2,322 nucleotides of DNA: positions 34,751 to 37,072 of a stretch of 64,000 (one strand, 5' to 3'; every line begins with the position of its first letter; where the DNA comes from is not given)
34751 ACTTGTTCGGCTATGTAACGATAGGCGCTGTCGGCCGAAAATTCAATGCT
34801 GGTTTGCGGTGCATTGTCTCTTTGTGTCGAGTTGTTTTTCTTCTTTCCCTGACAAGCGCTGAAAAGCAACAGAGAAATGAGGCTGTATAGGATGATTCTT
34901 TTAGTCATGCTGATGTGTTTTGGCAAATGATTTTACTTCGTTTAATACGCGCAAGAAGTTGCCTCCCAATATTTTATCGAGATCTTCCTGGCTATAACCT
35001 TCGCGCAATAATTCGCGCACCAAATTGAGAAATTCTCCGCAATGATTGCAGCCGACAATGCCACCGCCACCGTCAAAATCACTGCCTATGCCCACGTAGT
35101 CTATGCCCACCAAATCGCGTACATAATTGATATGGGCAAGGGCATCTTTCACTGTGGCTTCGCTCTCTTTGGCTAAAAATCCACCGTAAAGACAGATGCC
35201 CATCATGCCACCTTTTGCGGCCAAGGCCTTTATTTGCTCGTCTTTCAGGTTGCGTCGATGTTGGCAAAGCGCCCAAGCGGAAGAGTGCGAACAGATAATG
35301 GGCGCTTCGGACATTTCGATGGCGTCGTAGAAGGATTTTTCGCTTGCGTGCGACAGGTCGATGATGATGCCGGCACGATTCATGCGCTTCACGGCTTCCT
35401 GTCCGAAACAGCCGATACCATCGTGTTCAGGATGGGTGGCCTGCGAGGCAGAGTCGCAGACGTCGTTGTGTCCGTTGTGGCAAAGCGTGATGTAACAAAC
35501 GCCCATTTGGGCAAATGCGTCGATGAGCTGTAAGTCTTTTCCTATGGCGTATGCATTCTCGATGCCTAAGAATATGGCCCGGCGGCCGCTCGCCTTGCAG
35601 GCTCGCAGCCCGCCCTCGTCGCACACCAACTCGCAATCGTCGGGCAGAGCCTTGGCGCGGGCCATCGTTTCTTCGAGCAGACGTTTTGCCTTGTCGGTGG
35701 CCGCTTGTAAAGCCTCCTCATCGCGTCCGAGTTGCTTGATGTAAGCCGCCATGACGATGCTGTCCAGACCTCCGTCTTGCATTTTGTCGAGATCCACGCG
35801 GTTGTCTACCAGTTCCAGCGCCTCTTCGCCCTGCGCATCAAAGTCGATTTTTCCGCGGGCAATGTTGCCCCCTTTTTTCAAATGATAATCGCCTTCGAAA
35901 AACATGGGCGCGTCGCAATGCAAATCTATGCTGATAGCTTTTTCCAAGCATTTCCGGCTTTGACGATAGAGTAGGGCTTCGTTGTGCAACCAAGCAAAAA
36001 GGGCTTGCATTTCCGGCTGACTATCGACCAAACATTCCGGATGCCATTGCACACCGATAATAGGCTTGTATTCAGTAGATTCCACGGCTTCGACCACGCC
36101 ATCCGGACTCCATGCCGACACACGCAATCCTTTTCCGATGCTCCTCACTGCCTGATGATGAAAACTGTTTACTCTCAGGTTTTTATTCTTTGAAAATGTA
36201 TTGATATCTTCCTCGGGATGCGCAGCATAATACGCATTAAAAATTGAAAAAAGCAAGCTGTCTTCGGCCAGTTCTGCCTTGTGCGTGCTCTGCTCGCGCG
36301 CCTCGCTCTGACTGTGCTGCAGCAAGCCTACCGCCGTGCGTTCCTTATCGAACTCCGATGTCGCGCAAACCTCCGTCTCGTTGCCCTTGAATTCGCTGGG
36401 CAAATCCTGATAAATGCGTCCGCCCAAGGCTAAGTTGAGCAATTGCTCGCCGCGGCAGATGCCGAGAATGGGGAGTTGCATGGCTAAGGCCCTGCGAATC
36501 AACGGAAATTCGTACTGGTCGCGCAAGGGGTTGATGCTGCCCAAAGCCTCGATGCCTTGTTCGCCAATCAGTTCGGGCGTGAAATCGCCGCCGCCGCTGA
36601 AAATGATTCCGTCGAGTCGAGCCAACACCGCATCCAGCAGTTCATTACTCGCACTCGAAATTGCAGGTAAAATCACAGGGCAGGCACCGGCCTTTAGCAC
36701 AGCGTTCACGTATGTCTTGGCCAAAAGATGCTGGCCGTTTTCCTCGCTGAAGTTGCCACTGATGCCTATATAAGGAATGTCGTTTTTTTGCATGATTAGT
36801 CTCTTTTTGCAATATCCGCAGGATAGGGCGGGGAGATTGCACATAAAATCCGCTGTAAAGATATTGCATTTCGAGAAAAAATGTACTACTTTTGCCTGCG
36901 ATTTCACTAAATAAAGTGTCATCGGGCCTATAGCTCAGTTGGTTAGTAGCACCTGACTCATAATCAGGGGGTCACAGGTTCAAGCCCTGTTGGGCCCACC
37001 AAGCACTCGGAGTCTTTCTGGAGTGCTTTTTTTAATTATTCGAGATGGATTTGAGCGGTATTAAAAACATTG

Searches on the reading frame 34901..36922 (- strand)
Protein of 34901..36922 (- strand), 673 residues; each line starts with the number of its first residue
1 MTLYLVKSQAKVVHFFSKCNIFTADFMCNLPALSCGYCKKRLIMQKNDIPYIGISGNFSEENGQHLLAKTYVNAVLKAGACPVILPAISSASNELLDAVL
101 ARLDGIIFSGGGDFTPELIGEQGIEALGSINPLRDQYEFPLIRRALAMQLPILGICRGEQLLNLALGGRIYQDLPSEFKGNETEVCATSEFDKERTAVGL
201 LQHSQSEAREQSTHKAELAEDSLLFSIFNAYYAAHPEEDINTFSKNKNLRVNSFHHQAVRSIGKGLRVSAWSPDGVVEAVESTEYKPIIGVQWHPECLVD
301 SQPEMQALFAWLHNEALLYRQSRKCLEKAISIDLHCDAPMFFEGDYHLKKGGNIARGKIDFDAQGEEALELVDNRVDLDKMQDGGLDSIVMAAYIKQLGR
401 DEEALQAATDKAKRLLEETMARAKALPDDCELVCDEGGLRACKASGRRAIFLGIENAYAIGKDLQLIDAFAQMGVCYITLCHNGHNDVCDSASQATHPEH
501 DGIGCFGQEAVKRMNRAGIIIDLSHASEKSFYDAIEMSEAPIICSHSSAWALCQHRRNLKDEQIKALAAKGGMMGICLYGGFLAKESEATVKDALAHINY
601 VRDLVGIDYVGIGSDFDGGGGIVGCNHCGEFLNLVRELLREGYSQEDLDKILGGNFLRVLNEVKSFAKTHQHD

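Call 102: search_protein_families(library=pfam, proteins=[window:34901-36922:-], max_evalue=0.00001)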
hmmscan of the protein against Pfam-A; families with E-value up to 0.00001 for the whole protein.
window:34901-36922:- (673 aa): 3 families
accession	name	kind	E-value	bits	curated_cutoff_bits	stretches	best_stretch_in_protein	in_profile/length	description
PF01244.27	Peptidase_M19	-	1.1e-94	317.7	26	1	326-662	3-319/319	Membrane dipeptidase (Peptidase family M19)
PF07722.19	Peptidase_C26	-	6.8e-56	189.9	20.5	1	52-296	3-219/219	Peptidase C26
PF00117.34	GATase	-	2.5e-18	66.9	22.8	1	100-299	40-175/190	Glutamine amidotransferase class-I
